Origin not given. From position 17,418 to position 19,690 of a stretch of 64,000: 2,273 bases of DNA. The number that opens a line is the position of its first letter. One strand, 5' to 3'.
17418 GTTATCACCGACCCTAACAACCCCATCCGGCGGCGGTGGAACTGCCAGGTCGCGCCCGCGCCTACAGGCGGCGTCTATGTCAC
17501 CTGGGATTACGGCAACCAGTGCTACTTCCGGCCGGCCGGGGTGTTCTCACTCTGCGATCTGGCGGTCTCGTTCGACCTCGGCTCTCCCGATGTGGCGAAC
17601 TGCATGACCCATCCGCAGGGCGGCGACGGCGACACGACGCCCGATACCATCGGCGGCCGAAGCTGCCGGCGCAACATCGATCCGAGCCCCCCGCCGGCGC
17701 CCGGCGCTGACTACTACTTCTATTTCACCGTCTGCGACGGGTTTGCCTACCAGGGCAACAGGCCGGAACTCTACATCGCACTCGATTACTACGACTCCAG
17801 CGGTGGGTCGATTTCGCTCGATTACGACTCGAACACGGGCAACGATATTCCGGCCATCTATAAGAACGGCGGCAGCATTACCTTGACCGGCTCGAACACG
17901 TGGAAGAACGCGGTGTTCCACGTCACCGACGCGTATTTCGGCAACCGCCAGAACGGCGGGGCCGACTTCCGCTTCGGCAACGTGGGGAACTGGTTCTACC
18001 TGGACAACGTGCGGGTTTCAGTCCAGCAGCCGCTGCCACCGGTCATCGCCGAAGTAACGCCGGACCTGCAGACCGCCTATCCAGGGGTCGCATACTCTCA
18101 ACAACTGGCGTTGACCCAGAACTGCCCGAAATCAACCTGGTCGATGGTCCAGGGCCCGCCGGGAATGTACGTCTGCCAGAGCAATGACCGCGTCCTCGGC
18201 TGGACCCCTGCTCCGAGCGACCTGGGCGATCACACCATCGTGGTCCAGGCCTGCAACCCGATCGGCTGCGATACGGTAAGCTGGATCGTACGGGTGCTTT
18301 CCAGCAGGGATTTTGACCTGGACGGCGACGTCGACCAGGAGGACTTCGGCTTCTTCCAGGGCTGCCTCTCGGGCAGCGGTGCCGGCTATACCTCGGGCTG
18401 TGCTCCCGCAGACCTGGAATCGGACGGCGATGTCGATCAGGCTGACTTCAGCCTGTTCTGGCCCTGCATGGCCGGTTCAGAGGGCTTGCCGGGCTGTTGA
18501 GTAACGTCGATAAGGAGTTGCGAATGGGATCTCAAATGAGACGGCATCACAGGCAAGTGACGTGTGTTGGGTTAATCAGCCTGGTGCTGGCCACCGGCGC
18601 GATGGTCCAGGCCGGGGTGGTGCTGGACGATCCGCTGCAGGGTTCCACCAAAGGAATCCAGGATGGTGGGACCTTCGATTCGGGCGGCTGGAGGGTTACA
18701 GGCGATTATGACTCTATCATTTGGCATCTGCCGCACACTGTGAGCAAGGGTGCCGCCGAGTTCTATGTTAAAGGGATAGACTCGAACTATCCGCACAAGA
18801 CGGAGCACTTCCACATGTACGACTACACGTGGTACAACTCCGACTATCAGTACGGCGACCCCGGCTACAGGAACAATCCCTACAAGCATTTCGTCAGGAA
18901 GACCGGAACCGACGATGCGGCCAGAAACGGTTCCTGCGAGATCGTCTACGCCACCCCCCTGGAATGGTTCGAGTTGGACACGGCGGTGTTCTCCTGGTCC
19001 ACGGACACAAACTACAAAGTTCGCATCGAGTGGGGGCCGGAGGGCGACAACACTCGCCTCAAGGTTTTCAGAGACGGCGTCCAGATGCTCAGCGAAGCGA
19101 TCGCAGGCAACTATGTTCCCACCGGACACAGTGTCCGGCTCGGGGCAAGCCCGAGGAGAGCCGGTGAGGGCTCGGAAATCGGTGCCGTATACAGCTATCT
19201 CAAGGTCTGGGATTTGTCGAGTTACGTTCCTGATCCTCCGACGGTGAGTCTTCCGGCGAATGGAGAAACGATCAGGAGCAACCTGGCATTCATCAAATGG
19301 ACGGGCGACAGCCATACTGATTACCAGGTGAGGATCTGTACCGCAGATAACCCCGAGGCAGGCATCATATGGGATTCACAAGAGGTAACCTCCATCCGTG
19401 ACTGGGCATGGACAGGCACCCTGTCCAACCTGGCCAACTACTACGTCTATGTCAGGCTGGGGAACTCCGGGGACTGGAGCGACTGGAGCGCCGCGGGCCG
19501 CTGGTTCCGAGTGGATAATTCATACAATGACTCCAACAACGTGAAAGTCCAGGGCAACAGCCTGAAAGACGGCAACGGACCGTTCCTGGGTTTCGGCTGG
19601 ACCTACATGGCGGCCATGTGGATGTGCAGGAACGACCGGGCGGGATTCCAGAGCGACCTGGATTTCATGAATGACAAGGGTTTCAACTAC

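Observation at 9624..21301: Unannotated ~150-aa X module present in four different secreted proteins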

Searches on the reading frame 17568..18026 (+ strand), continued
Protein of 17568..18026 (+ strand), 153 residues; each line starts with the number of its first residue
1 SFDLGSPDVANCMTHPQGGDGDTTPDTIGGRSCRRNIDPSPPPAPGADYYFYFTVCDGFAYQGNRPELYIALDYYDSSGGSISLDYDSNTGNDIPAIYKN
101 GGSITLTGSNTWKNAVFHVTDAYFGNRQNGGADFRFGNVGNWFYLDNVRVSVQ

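Call 52: list_cluster_members(proteins=[P0024, P0025, P0031, P0033, P0042, P0047, P0059, P0066, P0067, P0084])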
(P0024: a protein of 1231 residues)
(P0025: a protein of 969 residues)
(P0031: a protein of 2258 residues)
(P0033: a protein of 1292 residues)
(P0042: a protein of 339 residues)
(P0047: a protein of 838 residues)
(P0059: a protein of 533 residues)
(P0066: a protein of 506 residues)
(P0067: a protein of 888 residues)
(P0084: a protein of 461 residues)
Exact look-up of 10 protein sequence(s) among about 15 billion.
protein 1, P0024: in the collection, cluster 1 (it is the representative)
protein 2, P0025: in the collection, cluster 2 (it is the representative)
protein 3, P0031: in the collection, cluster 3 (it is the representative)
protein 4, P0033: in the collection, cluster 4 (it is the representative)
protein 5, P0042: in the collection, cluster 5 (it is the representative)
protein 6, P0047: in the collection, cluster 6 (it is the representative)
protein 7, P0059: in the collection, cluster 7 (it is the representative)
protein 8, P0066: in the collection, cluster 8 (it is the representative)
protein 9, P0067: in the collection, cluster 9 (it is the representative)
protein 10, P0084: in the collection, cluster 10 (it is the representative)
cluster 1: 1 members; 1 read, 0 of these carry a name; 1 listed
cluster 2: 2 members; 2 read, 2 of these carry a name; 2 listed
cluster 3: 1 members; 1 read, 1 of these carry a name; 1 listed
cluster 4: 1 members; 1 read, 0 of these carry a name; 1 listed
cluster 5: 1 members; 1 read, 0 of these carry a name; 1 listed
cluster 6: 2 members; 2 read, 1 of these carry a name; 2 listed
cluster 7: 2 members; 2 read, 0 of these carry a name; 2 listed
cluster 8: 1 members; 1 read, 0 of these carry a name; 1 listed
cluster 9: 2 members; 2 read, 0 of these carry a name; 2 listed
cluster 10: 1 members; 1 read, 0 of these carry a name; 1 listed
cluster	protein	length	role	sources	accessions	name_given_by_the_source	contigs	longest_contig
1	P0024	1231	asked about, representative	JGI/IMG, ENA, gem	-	-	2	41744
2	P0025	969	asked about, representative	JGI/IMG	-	PKD repeat protein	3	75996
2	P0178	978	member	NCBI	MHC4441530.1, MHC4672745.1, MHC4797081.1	MAG: PKD domain-containing protein [Planctomycetota bacterium]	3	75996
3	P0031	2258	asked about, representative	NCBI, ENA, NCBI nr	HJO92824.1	MAG TPA: cellulose binding domain-containing protein [Victivallales bacterium] | cellulose binding domain-containing protein [Victivallales bacterium]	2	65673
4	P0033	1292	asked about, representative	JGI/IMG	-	-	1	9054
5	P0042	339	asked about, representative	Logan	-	-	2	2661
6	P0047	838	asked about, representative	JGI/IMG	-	hypothetical protein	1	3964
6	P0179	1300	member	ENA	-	-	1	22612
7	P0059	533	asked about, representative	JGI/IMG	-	-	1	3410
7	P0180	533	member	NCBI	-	-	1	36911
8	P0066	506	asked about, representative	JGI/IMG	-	-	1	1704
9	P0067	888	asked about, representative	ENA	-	-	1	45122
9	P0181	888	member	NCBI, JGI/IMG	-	-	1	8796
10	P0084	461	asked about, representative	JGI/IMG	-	-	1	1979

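Call 60: search_protein_families(library=pfam, alignment_id=A6, max_evalue=0.001)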
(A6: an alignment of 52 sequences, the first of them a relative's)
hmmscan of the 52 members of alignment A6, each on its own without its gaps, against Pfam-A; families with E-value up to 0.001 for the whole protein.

A. member 1, L003:3-2180:+ (726 aa): 1 family
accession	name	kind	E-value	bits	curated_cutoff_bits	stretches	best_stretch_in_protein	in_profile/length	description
PF00404.24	Dockerin_1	-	0.00021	21.9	22.9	1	663-710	2-49/57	Dockerin type I domain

B. families by the number of members that match (of 52 scanned): 41 families (the first 25 are shown)
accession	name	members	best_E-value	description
PF01229.23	Glyco_hydro_39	8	9.3e-12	Glycosyl hydrolases family 39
PF16317.11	Glyco_hydro_99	6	9.9e-19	Glycosyl hydrolase family 99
PF11790.14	Glyco_hydro_cc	6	1.5e-11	Glycosyl hydrolase catalytic core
PF00404.24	Dockerin_1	6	1.5e-07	Dockerin type I domain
PF18911.6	PKD_4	5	1.4e-29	PKD domain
PF00884.28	Sulfatase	4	1.4e-55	Sulfatase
PF16347.10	SGSH_C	4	1.1e-32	N-sulphoglucosamine sulphohydrolase, C-terminal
PF00801.26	PKD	4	1.9e-17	PKD domain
PF22352.2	K319L-like_PKD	3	1.5e-16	K319L-like, PKD domain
PF24517.2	CBM96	3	2.4e-11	Carbohydrate-binding module family 96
PF01663.27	Phosphodiest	3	3e-10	Type I phosphodiesterase / nucleotide pyrophosphatase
PF16158.11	N_BRCA1_IG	3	1.3e-09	Ig-like domain from next to BRCA1 gene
PF19190.6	BACON_2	3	9.3e-09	Viral BACON domain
PF00150.24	Cellulase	3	2e-07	Cellulase (glycosyl hydrolase family 5)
PF06848.17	Disaggr_repeat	3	4.2e-05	Disaggregatase related repeat domain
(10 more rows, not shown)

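Call 69: search_protein_families(library=pfam, proteins=[L004:2-2446:+, P0088, L008:4591-7527:+, P0118, P0116, P0179, L013:3612-6953:+, P0124, P0122], max_evalue=0.01)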
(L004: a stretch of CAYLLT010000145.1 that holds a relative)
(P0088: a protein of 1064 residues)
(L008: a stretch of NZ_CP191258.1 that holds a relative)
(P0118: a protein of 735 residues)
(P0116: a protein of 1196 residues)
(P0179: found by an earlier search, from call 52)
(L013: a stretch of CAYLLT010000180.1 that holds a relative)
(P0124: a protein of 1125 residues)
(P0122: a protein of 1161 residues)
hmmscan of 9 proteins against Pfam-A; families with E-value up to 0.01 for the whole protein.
L004:2-2446:+ (815 aa): 2 families
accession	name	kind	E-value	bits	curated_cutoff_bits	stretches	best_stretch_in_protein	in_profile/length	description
PF00404.24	Dockerin_1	-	4.3e-06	27.3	22.9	1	752-800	2-50/57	Dockerin type I domain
PF25788.1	Ig_Rha78A_N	-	0.00024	21.7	27.4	1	11-78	32-100/105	Rha78A-like, N-terminal immunoglobulin domain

P0088 (1064 aa): 1 family
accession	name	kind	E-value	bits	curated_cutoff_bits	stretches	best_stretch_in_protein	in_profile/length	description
PF05345.18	He_PIG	-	0.00087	20.1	24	1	913-996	1-94/96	Putative Ig domain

L008:4591-7527:+ (979 aa): 1 family
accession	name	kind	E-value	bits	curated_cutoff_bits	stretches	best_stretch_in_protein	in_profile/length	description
PF00404.24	Dockerin_1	-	0.0085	16.7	22.9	0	870-918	2-54/57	Dockerin type I domain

P0118 (735 aa): 1 family
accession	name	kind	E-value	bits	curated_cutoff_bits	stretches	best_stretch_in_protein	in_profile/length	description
PF25788.1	Ig_Rha78A_N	-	3.8e-05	24.3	27.4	1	90-157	32-100/105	Rha78A-like, N-terminal immunoglobulin domain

P0116 (1196 aa): 2 families
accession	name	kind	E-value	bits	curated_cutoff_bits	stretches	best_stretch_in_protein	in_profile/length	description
PF12904.13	Collagen_bind_2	-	0.00041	20.6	22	1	415-473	27-89/92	Putative collagen-binding domain of a collagenase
PF00404.24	Dockerin_1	-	0.00055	20.5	22.9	1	1134-1182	3-51/57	Dockerin type I domain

P0179 (1300 aa): 3 families
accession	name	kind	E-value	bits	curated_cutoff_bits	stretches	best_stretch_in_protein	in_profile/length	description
PF06452.16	CBM9_1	-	1.7e-14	54.6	23.4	1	903-1073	25-179/185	Carbohydrate family 9 binding domain-like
PF12904.13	Collagen_bind_2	-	0.0014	18.8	22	1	385-464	1-89/92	Putative collagen-binding domain of a collagenase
PF15892.11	BNR_4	-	0.0015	18.4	27.3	0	751-783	93-125/272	BNR repeat-containing family member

L013:3612-6953:+ (1114 aa): 1 family
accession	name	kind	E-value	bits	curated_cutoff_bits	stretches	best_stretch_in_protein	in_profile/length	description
PF12904.13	Collagen_bind_2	-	4.3e-05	23.7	22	1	460-522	23-89/92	Putative collagen-binding domain of a collagenase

P0124 (1125 aa): 1 family
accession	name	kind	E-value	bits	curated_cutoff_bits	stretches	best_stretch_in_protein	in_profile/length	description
PF19190.6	BACON_2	-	6.5e-07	29.6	25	1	425-481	25-73/94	Viral BACON domain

P0122 (1161 aa): 2 families
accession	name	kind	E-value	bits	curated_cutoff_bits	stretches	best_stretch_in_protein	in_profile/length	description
PF24517.2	CBM96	-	1.1e-05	25.8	26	1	32-112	8-82/164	Carbohydrate-binding module family 96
PF00688.24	TGFb_propeptide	-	0.00049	20.3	25.8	0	174-199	180-205/242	TGF-beta propeptide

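Call 71: fold_search(model_id=the predicted structure, library=viral)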
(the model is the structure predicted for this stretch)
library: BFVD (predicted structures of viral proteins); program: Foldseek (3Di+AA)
matches with E <= 10: 1565; with E <= 0.001: 8
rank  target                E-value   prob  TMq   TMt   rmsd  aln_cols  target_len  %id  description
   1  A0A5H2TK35            7.3e-05  1.00  0.46  0.09   6.0       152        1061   14  (no name in the UniProt tables at hand)
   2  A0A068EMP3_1          2.7e-04  1.00  0.51  0.09   6.0       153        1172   12  Putative tail protein [Bacillus phage CP-51]
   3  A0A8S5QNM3            3.1e-04  1.00  0.49  0.11   5.9       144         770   13  Tail protein [Siphoviridae sp. ctUir1]
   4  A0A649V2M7            5.1e-04  1.00  0.41  0.16   6.6       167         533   10  Rhamnogalacturonase A/B/Epimerase-like pectate lyase domain-containing protein [Leuconostoc phage P965]
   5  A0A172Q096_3          6.7e-04  1.00  0.54  0.09   5.9       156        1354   18  F5/8 type C domain-containing protein [Acinetobacter phage vB_AbaM_ME3]
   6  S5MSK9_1              6.7e-04  1.00  0.49  0.08   5.8       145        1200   14  Tail fiber protein [Bacillus phage JL]
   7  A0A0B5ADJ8            8.3e-04  1.00  0.46  0.32   6.2       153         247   14  Tail-host specificity protein (Fragment) [Streptococcus phage pLA1_A1]
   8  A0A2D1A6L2            9.2e-04  1.00  0.45  0.08   7.2       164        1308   14  Minor tail protein [Rhodococcus phage Trina]
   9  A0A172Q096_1          1.0e-03  1.00  0.40  0.06  12.4       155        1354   14  F5/8 type C domain-containing protein [Acinetobacter phage vB_AbaM_ME3]
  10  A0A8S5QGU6            1.1e-03  1.00  0.50  0.08   4.7       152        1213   11  Endopeptidase tail [Siphoviridae sp. ctoOf8]
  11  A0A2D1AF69            1.1e-03  0.97  0.36  0.19  12.7       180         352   10  (no name in the UniProt tables at hand)
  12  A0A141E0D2            1.3e-03  1.00  0.53  0.10   6.2       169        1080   14  PblB [Streptococcus phage phiARI0285-3]
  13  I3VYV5                1.3e-03  1.00  0.48  0.19   6.1       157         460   15  (no name in the UniProt tables at hand)
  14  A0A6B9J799            1.3e-03  1.00  0.50  0.12   7.1       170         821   14  Minor tail protein [Arthrobacter phage DrYang]
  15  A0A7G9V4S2            1.3e-03  1.00  0.43  0.13   7.5       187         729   15  (no name in the UniProt tables at hand)
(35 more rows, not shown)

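Call 83: search_protein_families(library=pfam, proteins=[P0025, P0026, P0027, P0028, P0029, P0030, P0032, P0034, P0036], max_evalue=0.001)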
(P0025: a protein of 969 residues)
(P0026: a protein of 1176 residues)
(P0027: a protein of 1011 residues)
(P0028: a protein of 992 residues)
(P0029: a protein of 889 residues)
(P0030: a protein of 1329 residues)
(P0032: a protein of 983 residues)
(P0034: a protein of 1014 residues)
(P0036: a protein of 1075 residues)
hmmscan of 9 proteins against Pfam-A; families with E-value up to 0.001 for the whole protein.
P0025 (969 aa): 4 families
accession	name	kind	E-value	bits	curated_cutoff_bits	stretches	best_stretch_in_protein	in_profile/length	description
PF18911.6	PKD_4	-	2.5e-15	56.7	27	1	568-650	3-83/85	PKD domain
PF00801.26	PKD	-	2.4e-11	43.9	23.5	1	572-648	3-77/80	PKD domain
PF22352.2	K319L-like_PKD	-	6.6e-06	26.5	27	1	586-652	14-84/84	K319L-like, PKD domain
PF16317.11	Glyco_hydro_99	-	4.9e-05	23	33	1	95-393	65-335/341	Glycosyl hydrolase family 99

P0026 (1176 aa): 0 families

P0027 (1011 aa): 1 family
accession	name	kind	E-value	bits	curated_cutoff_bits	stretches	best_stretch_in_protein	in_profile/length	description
PF00932.25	LTD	-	3.1e-09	37.6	34.3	1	67-162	4-74/109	Lamin Tail Domain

P0028 (992 aa): 4 families
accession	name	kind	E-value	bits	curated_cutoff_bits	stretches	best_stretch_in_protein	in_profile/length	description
PF13860.13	FlgD_ig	-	3.4e-12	46.6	27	1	917-980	12-76/79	FlgD Ig-like domain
PF06452.16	CBM9_1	-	8.4e-12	45.8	23.4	1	405-572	24-163/185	Carbohydrate family 9 binding domain-like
PF18962.6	Por_Secre_tail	-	3.5e-06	27.7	27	1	909-987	2-72/75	Secretion system C-terminal sorting domain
PF13585.12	CHU_C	-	8.9e-05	23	27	1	914-981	15-74/86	CHU_C Type IX secretion signal domain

P0029 (889 aa): 4 families
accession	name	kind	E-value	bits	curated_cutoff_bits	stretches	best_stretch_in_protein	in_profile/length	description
PF18911.6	PKD_4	-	3.6e-15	56.2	27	1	504-588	2-85/85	PKD domain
PF00801.26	PKD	-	7.6e-11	42.3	23.5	1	508-584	2-77/80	PKD domain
PF22352.2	K319L-like_PKD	-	2.8e-08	34.1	27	1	523-588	14-84/84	K319L-like, PKD domain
PF19815.4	DUF6298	-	6.5e-06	25.7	28.1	1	215-276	223-281/487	Family of unknown function (DUF6298)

P0030 (1329 aa): 1 family
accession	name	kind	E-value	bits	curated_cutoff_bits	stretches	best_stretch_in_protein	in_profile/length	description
PF16317.11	Glyco_hydro_99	-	4.5e-06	26.5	33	1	965-1053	246-332/341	Glycosyl hydrolase family 99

P0032 (983 aa): 2 families
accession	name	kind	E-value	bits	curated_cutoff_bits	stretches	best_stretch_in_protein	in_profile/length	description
PF18962.6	Por_Secre_tail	-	9e-11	42.4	27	1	905-980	2-74/75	Secretion system C-terminal sorting domain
PF06452.16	CBM9_1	-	2.7e-08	34.3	23.4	1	404-526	26-133/185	Carbohydrate family 9 binding domain-like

P0034 (1014 aa): 2 families
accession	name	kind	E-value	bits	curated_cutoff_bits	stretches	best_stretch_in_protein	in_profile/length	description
PF16402.11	DUF5010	-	5.5e-07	29.3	23.7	1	677-829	136-298/333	Domain of unknown function (DUF5010)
PF16317.11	Glyco_hydro_99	-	2.6e-06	27.3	33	1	783-827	263-307/341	Glycosyl hydrolase family 99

P0036 (1075 aa): 0 families

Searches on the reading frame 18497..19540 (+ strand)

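Call 67: search_protein_families(library=pfam, proteins=[window:18497-19540:+], max_evalue=1)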
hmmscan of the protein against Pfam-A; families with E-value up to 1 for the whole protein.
window:18497-19540:+ (348 aa): 2 families
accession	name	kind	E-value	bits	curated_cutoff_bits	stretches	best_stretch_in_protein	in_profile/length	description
PF25788.1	Ig_Rha78A_N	-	0.001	19.7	27.4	1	270-336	32-99/105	Rha78A-like, N-terminal immunoglobulin domain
PF18830.6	LPD16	-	0.61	10.3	27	0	108-128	25-45/82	Large polyvalent protein-associated domain 16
